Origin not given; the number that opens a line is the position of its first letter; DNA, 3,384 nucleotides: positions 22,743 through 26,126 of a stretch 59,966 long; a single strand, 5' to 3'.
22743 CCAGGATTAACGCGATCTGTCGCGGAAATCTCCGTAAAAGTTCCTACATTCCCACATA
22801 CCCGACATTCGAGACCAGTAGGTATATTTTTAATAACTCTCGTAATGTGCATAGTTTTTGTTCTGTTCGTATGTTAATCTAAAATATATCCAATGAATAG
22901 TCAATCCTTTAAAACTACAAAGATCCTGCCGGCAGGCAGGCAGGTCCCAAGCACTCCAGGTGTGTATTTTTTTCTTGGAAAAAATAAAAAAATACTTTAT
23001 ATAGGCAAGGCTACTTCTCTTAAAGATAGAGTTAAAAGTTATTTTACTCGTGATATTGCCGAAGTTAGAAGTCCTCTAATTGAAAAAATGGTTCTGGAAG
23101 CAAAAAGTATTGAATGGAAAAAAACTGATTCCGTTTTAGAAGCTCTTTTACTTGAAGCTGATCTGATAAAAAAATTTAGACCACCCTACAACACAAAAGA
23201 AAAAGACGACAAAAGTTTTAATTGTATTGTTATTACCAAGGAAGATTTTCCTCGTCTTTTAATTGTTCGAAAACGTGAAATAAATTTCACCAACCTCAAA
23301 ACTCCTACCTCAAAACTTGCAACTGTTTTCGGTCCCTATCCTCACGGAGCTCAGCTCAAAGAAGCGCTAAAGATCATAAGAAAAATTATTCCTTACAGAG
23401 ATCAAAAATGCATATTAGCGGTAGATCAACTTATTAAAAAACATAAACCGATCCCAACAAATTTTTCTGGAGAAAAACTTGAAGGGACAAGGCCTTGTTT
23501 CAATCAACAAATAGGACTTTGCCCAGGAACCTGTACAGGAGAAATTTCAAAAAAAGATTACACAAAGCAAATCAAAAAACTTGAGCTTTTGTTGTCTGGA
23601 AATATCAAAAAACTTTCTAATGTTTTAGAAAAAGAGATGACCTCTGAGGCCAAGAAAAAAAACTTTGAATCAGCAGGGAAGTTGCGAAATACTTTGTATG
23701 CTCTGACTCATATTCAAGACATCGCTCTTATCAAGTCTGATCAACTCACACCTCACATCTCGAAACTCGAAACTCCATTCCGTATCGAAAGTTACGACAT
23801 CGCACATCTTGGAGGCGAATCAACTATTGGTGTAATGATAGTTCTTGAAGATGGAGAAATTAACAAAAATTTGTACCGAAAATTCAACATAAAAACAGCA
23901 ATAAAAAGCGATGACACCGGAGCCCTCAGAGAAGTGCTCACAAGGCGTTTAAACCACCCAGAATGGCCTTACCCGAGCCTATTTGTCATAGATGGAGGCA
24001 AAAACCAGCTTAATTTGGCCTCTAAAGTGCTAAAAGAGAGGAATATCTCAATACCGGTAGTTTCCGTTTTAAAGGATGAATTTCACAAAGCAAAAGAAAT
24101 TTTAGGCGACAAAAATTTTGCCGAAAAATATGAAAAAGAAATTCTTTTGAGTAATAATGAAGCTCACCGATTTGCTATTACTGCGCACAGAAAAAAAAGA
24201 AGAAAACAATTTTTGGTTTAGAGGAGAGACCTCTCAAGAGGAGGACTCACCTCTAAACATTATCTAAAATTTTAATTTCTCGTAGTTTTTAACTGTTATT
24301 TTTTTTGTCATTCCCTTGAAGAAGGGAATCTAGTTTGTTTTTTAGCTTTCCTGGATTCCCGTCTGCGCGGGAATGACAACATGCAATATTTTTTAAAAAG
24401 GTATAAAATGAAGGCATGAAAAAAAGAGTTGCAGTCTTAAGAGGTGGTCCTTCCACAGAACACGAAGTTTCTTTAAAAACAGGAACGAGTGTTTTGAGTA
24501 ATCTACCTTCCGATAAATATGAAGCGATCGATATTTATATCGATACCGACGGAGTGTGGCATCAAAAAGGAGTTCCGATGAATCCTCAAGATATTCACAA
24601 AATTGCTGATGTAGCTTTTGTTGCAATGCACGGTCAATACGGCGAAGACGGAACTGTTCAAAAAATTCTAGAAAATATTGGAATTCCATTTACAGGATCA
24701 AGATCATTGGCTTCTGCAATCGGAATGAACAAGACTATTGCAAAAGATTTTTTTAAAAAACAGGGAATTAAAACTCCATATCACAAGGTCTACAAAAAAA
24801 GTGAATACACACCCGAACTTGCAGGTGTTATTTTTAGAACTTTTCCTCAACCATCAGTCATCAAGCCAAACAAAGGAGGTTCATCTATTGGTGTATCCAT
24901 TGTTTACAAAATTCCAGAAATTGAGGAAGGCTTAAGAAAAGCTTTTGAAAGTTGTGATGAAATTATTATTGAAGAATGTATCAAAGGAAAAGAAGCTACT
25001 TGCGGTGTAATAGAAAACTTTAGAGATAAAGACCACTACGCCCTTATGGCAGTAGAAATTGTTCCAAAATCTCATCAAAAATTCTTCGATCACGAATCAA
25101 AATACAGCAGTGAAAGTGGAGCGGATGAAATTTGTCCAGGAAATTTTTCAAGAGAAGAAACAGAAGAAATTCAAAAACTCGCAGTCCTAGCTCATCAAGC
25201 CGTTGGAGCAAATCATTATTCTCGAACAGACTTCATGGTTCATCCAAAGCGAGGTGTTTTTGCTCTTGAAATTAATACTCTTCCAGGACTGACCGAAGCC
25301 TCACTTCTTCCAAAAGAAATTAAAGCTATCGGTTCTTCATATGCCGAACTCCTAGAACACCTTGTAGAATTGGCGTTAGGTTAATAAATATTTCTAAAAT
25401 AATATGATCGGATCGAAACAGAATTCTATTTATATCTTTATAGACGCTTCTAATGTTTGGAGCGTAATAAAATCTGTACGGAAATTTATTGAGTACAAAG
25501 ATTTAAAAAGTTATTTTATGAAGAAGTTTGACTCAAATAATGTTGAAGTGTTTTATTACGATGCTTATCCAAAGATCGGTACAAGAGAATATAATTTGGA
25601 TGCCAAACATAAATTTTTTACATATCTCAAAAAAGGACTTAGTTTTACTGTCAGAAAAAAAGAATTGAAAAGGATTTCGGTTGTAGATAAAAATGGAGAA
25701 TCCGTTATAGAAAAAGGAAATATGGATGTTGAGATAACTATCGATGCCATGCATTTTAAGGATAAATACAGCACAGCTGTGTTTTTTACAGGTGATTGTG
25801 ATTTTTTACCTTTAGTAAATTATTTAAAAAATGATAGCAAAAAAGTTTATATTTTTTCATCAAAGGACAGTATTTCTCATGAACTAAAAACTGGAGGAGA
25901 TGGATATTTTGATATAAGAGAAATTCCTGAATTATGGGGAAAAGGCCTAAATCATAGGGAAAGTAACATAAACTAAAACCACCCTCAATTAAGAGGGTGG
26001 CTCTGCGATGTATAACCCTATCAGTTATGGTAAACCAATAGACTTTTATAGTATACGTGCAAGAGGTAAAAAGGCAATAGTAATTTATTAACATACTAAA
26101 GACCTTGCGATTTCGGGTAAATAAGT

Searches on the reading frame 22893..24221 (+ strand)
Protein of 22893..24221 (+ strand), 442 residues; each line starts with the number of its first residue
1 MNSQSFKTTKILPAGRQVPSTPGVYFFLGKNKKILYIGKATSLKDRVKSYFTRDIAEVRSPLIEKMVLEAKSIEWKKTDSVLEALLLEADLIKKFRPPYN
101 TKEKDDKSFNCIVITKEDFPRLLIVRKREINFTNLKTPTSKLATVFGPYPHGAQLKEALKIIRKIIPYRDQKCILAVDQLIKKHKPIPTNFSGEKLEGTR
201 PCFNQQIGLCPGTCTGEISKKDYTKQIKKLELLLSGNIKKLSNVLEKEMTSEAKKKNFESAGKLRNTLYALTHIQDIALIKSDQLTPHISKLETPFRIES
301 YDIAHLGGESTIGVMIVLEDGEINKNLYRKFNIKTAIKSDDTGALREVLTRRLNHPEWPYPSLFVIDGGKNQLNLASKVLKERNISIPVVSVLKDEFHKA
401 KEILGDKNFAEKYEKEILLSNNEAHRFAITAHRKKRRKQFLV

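Call 86: search_protein_families(library=pfam, proteins=[window:22893-24221:+], max_evalue=0.00001)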
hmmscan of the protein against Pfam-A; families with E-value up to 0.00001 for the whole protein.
window:22893-24221:+ (442 aa): 2 families
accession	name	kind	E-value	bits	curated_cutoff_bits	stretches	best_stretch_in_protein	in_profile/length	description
PF08459.17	UvrC_RNaseH_dom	-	2.9e-35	121.9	22.3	1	292-429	6-159/159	UvrC RNAse H endonuclease domain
PF01541.30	GIY-YIG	-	3.7e-08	34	22.6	1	23-100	3-78/78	GIY-YIG catalytic domain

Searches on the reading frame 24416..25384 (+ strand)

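Call 87: search_protein_families(library=pfam, proteins=[window:24416-25384:+], max_evalue=0.00001)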
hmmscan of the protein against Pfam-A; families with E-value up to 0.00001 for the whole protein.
window:24416-25384:+ (322 aa): 4 families
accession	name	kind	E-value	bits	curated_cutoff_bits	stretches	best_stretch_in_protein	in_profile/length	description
PF07478.18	Dala_Dala_lig_C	-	2.5e-42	145.1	24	1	113-318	2-204/204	D-ala D-ala ligase C-terminus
PF01820.27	Dala_Dala_lig_N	-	6.9e-26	91.6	34.6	1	4-95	1-121/121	D-ala D-ala ligase N-terminus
PF01071.24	GARS_A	-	2.8e-07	31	27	1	105-256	2-149/194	Phosphoribosylglycinamide synthetase, ATP-grasp (A) domain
PF02655.19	ATP-grasp_3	-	8.3e-06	26.4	23.2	0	105-287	3-154/160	ATP-grasp domain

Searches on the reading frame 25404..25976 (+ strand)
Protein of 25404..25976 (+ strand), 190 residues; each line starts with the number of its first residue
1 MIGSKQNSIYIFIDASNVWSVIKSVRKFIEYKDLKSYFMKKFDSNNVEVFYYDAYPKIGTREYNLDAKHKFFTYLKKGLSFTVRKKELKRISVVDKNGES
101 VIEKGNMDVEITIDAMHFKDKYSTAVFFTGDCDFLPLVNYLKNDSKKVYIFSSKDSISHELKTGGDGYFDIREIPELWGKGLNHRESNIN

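Call 87: search_protein_families(library=pfam, proteins=[window:25404-25976:+], max_evalue=0.00001)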
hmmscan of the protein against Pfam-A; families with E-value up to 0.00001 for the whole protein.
window:25404-25976:+ (190 aa): 1 family
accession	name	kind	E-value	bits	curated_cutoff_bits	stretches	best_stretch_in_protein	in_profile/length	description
PF01936.24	NYN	-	1.3e-19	71.6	24.2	1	9-170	2-143/145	NYN domain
